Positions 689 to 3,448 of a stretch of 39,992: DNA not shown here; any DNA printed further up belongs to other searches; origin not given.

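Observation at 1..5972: Compact secretin -> 819-aa giant pilin -> PilT operon with no visible assembly genes between them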

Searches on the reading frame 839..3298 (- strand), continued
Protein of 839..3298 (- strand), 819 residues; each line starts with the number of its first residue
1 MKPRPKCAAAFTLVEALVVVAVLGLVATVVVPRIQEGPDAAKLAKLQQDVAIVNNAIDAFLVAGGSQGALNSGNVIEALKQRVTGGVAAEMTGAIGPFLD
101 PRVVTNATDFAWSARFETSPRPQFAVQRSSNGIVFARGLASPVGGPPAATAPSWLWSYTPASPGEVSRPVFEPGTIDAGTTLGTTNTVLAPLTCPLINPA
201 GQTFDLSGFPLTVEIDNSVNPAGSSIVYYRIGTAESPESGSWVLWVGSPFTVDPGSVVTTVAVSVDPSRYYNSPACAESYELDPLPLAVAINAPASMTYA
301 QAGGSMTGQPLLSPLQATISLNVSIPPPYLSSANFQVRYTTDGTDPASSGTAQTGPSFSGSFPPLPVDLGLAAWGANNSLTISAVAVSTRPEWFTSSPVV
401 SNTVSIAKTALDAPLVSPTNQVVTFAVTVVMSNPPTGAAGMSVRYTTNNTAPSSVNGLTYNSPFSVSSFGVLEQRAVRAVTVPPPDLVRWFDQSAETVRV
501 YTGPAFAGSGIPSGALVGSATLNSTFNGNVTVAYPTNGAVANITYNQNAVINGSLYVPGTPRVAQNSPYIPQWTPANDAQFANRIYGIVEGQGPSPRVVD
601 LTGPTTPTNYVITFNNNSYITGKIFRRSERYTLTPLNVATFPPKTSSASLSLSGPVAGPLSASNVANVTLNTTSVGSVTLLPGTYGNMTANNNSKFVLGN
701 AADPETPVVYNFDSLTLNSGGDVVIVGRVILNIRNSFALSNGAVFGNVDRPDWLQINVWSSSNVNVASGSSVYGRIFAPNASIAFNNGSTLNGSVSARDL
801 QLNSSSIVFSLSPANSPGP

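Call 29: search_solved_structures(query=A1, max_evalue=1)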
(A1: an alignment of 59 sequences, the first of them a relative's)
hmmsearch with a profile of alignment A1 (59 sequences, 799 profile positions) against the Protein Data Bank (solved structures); distinct sequences matched with E-value up to 1: 20.
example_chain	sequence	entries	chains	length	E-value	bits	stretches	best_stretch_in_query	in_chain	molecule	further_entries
8pfb_G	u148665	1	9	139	2.8e-08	35.6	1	11-68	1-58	Type IV pilin PilE1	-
9egp_A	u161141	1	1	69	5e-08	34.8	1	2-60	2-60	Geopilin domain 1 protein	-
5wda_A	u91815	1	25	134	6.7e-08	34.4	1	11-61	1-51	General secretion pathway protein G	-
7tgg_A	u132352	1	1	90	2.6e-07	32.4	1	2-59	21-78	Geopilin domain 1 protein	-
2m7g_A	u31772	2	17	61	2.9e-05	25.7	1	11-59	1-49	Geopilin domain 1 protein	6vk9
9laa_A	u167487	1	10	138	5.1e-05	24.9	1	4-33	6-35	Type IV pilin protein PilA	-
8qqj_J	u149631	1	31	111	0.0018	19.7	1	11-60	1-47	Type IV narrow pilus major component PilA5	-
8tj2_C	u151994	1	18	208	0.004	18.6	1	11-43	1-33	Type IV major pilin protein PilA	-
8tum_e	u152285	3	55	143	0.0043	18.5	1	11-36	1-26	Type IV major pilin protein PilA | Pilin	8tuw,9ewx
1oqw_A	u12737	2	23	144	0.0052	18.2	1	11-36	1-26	Fimbrial protein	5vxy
8p3b_A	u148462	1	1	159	0.0064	17.9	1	11-41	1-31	Fimbrial protein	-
6xxd_A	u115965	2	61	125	0.0069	17.8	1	11-43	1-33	PilA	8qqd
8tob_GA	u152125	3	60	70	0.0084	17.5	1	12-40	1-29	Fimbrial protein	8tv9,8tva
1ay2_A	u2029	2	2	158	0.0084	17.5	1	11-41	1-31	TYPE 4 PILIN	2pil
2hi2_A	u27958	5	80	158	0.0087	17.5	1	11-41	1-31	Fimbrial protein | PilA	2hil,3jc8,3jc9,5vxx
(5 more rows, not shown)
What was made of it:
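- On Type IV pilin (class III signal peptide protein): Residue 11 aligns to residue 1 of mature pilins (call 29).
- Checked: A PDB profile search puts residue 11 on residue 1 of mature pilins (call 29).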

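Call 34: predict_structure(alignment_id=A1)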
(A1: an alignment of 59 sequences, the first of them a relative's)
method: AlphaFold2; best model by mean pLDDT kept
length: 819 residues; sequences in the alignment: 59
mean_pLDDT: 81.1   pTM: 0.43
mean pLDDT of the five models: 81.1, 78.9, 78.4, 78.1, 75.7
residues with pLDDT >= 90: 323; 70-90: 355; 50-70: 56; < 50: 85
segments of 3 or more residues with pLDDT < 50: 1-12, 27-37, 84-95, 138-172, 174-186
pLDDT, mean of each block of 10 residues (from residue 1): 38 60 55 46 76 81 74 80 49 55 75 83 85 64 28 28 31 44 50 89 89 91 87 83 85 91 82 87 94 95 90 94 92 95 91 92 93 90 95 94 95 91 76 91 93 92 81 86 92 94 60 85 87 79 82 90 86 89 85 81 83 89 86 84 88 86 90 86 93 91 85 91 91 90 89 90 88 93 91 93 89 74
secondary structure, 60 per line:
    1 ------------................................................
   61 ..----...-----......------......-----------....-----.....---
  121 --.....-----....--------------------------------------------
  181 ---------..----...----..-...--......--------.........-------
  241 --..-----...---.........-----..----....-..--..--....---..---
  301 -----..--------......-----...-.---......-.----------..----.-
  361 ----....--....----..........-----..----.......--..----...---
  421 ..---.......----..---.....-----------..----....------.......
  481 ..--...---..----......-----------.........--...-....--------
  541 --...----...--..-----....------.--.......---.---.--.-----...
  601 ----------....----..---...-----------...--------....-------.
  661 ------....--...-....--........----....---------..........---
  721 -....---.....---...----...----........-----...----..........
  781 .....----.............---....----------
elements in order (helices of 4 or more, strands of 3 or more residues): H13-62 H75-80 H87-92 E104-107 E113-117 E123-127 E133-136 E196-198 E211-216 E225-233 E250-252 E256-264 E276-279 E289-292 E316-321 E335-340 E365-368 H371-374 E379-388 E400-406 E415-417 E426-432 E442-446 E464-467 E474-482 E497-502 E514-522 E525-527 E529-532 E543-545 E550-552 E562-565 H575-581 E598-600 E611-614 E624-626 E649-652 E667-670 E677-680 E683-690 E695-698 E708-717 E722-725 E729-733 E737-739 E744-746 E754-758 E764-766 E771-785 E790-802 E806-809
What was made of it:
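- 2888..3112 (-): Pilin globular head (residues 63-137; two short helices and a 4-stranded sheet). AlphaFold2 predicts strands at 104-107, 113-117, 123-127 and 133-136 (call 34).
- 2741..2887 (-): Linker predicted to be disordered (residues 138-186). pLDDT is below 50 over 138-172 and 174-186 (call 34).
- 1790..2740 (-): Three tandem Ig/FnIII-like beta-sandwich domains (residues ~187-503); the 2nd and 3rd match CHB_HEX_C_1 / Fn3_assoc. AlphaFold2 pLDDT is about 85-95 (call 34).
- On Type IV pilin (class III signal peptide protein): AlphaFold2 predicts a helix at 13-62 and four strands at 104-136 (call 34).
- Checked: The 'three internal modules plus ~300-aa beta-helix' matches the AlphaFold2 model (call 34).
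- The long disordered linker (call 34) could let cargo splay out from a filament core.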

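Call 36: search_solved_structures(query=A3, max_evalue=10)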
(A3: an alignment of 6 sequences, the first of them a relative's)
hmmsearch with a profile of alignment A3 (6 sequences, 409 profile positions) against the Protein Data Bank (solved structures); distinct sequences matched with E-value up to 10: 2.
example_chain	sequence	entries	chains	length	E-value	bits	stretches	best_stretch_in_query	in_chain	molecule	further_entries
2ksd_A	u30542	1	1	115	2.1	10.3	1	16-49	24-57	Aerobic respiration control sensor protein arcB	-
1n11_A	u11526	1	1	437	8.4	8.4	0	290-318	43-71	Ankyrin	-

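Call 37: search_solved_structures(query=A4, max_evalue=10)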
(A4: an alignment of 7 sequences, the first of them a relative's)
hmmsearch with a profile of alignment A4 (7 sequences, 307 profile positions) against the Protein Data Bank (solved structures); distinct sequences matched with E-value up to 10: 3.
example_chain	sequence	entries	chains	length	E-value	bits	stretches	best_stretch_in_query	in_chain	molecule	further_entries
9egp_A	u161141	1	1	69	0.11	14.7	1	8-47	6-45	Geopilin domain 1 protein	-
9h3j_A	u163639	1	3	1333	0.69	12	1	37-208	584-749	Spike glycoprotein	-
7tgg_A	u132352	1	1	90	0.9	11.6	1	8-38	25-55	Geopilin domain 1 protein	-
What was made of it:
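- Tried and rejected: PDB profile searches for the 304- and 418-aa pilin-like proteins gave nothing beyond a weak alpha1 hit (calls 36, 37).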

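Call 38: fold_search(model_id=the predicted structure, library=pdb)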
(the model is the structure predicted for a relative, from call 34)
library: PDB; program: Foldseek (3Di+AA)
matches with E <= 10: 1588; with E <= 0.001: 142
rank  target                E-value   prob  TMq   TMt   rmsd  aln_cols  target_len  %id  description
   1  8vse_A                2.0e-06  1.00  0.16  0.28  20.8       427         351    9  Cryo-EM structure of human CD45 extracellular region in complex with adenoviral protein E3/49K (released 2024-11-06)
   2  6xay_C                2.1e-06  1.00  0.11  0.26  15.4       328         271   14  Structure of a fragment of human fibronectin containing the 10th, 11th and 12th type III domains (released 2021-06-09)
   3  3r8q                  2.2e-06  1.00  0.12  0.25  16.3       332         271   11  Structure of Fibronectin domain 12-14 (released 2012-04-11)
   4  4pbx                  3.1e-06  1.00  0.12  0.16  21.9       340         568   12  Crystal structure of the six N-terminal domains of human receptor protein tyrosine phosphatase sigma (released 2014-11-12)
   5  9flu_A                4.3e-06  1.00  0.15  0.27  10.8       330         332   14  CryoEM structure of the fragment-1 (3402-3733) in the grappling hook protein A (GhpA) in the bacterium Aureispira sp.  (released 2024-10-16)
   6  5utk_A                4.5e-06  1.00  0.13  0.29  13.6       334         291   11  Crystal structure of the membrane proximal three fibronectin type III (FNIII) domains of Tie2 (Tie2[FNIIIa-c]) (released 2017-04-12)
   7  2yn3_A                6.0e-06  1.00  0.14  0.27  12.4       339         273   13  Structural insight into the giant calcium-binding adhesin SiiE: implications for the adhesion of Salmonella enterica t (released 2013-04-03)
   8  5e53_B                6.5e-06  1.00  0.13  0.28  16.4       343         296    8  Crystal structure of chicken CNTN1 FN1-FN3 domains (released 2016-08-31)
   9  6xax_B                7.5e-06  1.00  0.13  0.29  13.3       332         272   14  Structure of a fragment of human fibronectin containing the 11th type III domain, extra domain A, and the 12th type II (released 2021-06-09)
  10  8dpt_A                7.9e-06  1.00  0.14  0.22  12.4       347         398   12  The structure of the IL-11 signalling complex, with full-length extracellular gp130 (released 2023-11-29)
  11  6xay_B                8.2e-06  1.00  0.12  0.27  14.7       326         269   12  Structure of a fragment of human fibronectin containing the 10th, 11th and 12th type III domains (released 2021-06-09)
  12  8v2b_B                1.0e-05  1.00  0.16  0.19  12.0       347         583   12  Cryo-EM structure of mouse type II OSM receptor complex: model for full extracellular assembly (released 2024-11-20)
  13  5mya_A                1.1e-05  1.00  0.12  0.25  15.0       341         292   11  Homodimerization of Tie2 Fibronectin-like domains 1-3 in space group C2 (released 2017-04-26)
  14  9fls_A                1.1e-05  1.00  0.17  0.32  10.9       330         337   11  CryoEM structure of the fragment-3 (2061-2397) in the grappling hook protein A (GhpA) in the bacterium Aureispira sp.  (released 2024-10-16)
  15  4yfd_A                1.1e-05  1.00  0.14  0.21  19.2       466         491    9  Crystal structure PTP delta Ig1-Fn2 in complex with IL-1RAcP (released 2015-05-06)
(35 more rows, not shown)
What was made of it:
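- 1790..2740 (-): The top Foldseek PDB hits are tandem FnIII/Ig rods such as fibronectin, the SiiE adhesin and GhpA (call 38).
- The AlphaFold2 architecture is in call 34, and the rod-like Ig tandem matches are in call 38.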

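Call 42: search_solved_structures(query=L003:4421-5479:+, max_evalue=1e-10)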
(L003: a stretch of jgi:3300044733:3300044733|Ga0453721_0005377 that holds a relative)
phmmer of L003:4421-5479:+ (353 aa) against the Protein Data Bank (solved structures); distinct sequences matched with E-value up to 1e-10: 27.
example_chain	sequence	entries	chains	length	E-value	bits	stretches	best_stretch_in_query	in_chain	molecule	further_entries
10my_A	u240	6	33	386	7e-53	183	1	24-332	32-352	PilT/PilU family type 4a pilus ATPase | Twitching motility protein PilT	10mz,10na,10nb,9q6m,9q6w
2ewv_A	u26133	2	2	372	2.8e-51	177.7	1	59-340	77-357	twitching motility protein PilT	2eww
2gsz_A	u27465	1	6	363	2.9e-51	177.7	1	59-340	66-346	twitching motility protein PilT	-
9n32_A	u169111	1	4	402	3.2e-48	167.7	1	68-327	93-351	PilU protein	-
5zfq_A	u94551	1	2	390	4.2e-48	167.3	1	43-319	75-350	Twitching motility pilus retraction protein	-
6ojx_A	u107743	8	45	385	1e-47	166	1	43-314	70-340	Twitching motility pilus retraction ATPase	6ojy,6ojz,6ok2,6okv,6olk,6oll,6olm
3jvu_A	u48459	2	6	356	1.9e-47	165.1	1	35-328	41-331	Twitching mobility protein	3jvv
2eyu_A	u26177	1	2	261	2e-45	158.4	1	94-340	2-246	twitching motility protein PilT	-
5fl3_A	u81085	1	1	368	4.5e-45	157.3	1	63-347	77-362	PILI RETRACTION PROTEIN PILT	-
6geb_A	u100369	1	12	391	2.2e-29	105.8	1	75-299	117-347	DotB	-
5zfr_A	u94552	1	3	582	3.1e-28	102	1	74-278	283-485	Type IV pilus biogenesis ATPase PilB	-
5it5_F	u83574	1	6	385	6.4e-28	100.9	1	76-238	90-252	ATP binding motif-containing protein PilF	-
5oiu_A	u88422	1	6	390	6.5e-28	100.9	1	76-238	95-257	Type IV pilus assembly protein PilF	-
6ejf_A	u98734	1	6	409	6.9e-28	100.8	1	76-238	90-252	Type IV pilus assembly protein PilF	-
6olj_C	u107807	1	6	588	7.8e-28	100.7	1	74-276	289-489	Type IV pilus biogenesis ATPase PilB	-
4pht_A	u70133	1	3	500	1.9e-25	92.8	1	75-262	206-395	General secretory pathway protein E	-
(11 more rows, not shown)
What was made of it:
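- On Type IVa pilus system: PDB PilT/PilU matches score 178-183 bits (call 42).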

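Call 44: find_homologous_proteins(query=L003:5486-6349:+)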
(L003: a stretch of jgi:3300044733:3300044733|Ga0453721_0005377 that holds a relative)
Query L003:5486-6349:+ (288 aa): 401 proteins with E <= 0.001 among 5460 candidates; the best 120 are listed.
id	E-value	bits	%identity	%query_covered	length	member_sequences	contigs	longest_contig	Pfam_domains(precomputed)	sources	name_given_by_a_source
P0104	1.0e-185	634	96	100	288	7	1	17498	-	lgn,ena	-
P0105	3.5e-172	589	89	100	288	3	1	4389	-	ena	-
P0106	4.3e-172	589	88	100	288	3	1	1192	-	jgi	jgi:hypothetical protein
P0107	5.1e-170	582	87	100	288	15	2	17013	-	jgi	jgi:hypothetical protein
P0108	3.1e-165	567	85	100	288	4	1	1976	-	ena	-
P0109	3.2e-163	560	83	100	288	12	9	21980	-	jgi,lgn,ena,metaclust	jgi:hypothetical protein|metaclust:\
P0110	7.1e-163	559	83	100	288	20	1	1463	-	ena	-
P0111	5.2e-162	556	84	100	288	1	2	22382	-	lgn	-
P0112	7.2e-162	556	82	100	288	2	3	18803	-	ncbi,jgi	jgi:hypothetical protein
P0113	1.0e-161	555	83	100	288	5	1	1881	-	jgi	-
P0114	4.1e-159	546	82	100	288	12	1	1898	-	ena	-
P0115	4.9e-159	546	82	100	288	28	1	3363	-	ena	-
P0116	1.6e-158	545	80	100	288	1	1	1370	-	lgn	-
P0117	4.3e-158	543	81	99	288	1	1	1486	-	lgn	-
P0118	5.9e-158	543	81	100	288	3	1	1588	-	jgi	jgi:hypothetical protein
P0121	8.5e-156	536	79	99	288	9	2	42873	-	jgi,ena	jgi:hypothetical protein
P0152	1.1e-133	463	70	100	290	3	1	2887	-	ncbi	-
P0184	7.8e-126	437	66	99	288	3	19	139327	-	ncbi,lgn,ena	-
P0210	4.8e-120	418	63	100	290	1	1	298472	-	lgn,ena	-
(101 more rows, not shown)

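Call 54: predict_structure(alignment_id=A5)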
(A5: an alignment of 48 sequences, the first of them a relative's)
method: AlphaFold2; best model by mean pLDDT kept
length: 288 residues; sequences in the alignment: 48
mean_pLDDT: 80.2   pTM: 0.83
mean pLDDT of the five models: 80.2, 76.5, 74.4, 70.6, 69.4
residues with pLDDT >= 90: 125; 70-90: 95; 50-70: 41; < 50: 27
segments of 3 or more residues with pLDDT < 50: 1-21, 103-105
pLDDT, mean of each block of 10 residues (from residue 1): 31 37 63 89 91 89 95 94 88 77 51 52 69 64 84 93 86 87 69 92 92 86 88 96 95 94 97 95 82
secondary structure, 60 per line:
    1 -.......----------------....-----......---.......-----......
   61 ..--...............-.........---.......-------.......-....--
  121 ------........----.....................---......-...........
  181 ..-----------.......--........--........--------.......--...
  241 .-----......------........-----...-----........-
elements in order: H2-8 H25-28 E34-39 E43-49 E55-62 H65-79 E84-89 E93-99 H107-113 H115-118 E127-134 E139-146 H147-159 E163-168 H170-182 E194-200 E203-210 E213-220 H229-235 H238-241 E247-252 H259-266 E272-274 H280-287
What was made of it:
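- The 288-aa protein folds as an actin-like ATPase (pLDDT 80, pTM 0.83, call 54).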

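Call 57: fold_search(model_id=the predicted structure, library=pdb)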
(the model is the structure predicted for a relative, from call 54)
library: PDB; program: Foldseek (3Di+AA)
matches with E <= 10: 1495; with E <= 0.001: 153
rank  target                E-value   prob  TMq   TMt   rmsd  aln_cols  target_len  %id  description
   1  3hrg                  2.4e-11  1.00  0.51  0.55   6.1       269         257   11  Crystal structure of Bacteroides thetaiotaomicron BT_3980, protein with actin-like ATPase fold and unknown function (NP_ (released 2009-06-23)
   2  5eou_B                5.9e-11  1.00  0.48  0.41   9.1       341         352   12  Pseudomonas aeruginosa PilM:PilN1-12 bound to ATP (released 2016-04-27)
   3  5eoy_B                1.3e-10  1.00  0.41  0.35  10.6       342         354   14  Pseudomonas aeruginosa SeMet-PilM bound to ADP (released 2016-04-27)
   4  5eox_B                1.3e-10  1.00  0.41  0.36  10.8       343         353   14  Pseudomonas aeruginosa PilM bound to ADP (released 2016-04-27)
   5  5eq6_A                1.9e-10  1.00  0.46  0.39   9.4       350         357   13  Pseudomonas aeruginosa PilM bound to AMP-PNP (released 2016-04-27)
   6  1yf5                  2.5e-10  1.00  0.52  0.61   5.7       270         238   11  Cyto-Epsl: The Cytoplasmic Domain Of Epsl, An Inner Membrane Component Of The Type II Secretion System Of Vibrio Cholera (released 2005-05-03)
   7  5eox_A                2.5e-10  1.00  0.43  0.37  10.4       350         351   12  Pseudomonas aeruginosa PilM bound to ADP (released 2016-04-27)
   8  5eq6_B                3.5e-10  1.00  0.43  0.37  10.5       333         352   14  Pseudomonas aeruginosa PilM bound to AMP-PNP (released 2016-04-27)
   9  5eoy_A                4.2e-10  1.00  0.48  0.41   9.2       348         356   12  Pseudomonas aeruginosa SeMet-PilM bound to ADP (released 2016-04-27)
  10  4pht_Y                6.0e-10  1.00  0.49  0.60   5.7       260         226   12  ATPase GspE in complex with the cytoplasmic domain of GspL from the Vibrio vulnificus type II Secretion system (released 2014-11-26)
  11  1w97                  1.1e-09  1.00  0.52  0.63   5.5       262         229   11  cyto-EpsL: the cytoplasmic domain of EpsL, an inner membrane component of the type II secretion system of Vibrio cholera (released 2004-11-30)
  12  5eou_A                1.3e-09  1.00  0.46  0.41   9.2       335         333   12  Pseudomonas aeruginosa PilM:PilN1-12 bound to ATP (released 2016-04-27)
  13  4pht_X                1.5e-09  1.00  0.47  0.58   6.2       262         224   11  ATPase GspE in complex with the cytoplasmic domain of GspL from the Vibrio vulnificus type II Secretion system (released 2014-11-26)
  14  2ych_A                3.7e-09  1.00  0.56  0.50   5.6       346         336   12  PilM-PilN type IV pilus biogenesis complex (released 2011-05-11)
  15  3jc8_Ma               6.1e-09  1.00  0.52  0.45   7.2       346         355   12  Architectural model of the type IVa pilus machine in a piliated state (released 2016-03-16)
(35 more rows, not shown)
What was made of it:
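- On Type IVa pilus system: AlphaFold2 model plus Foldseek matches to PilM 5eou/2ych and cyto-GspL at E 1e-9 to 1e-11 (calls 54, 57).
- Foldseek matches PilM 5eou, 2ych and 3jc8_Ma and cyto-EpsL/GspL 1yf5, 1w97 and 4pht at E 1e-9 to 1e-11 (call 57).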
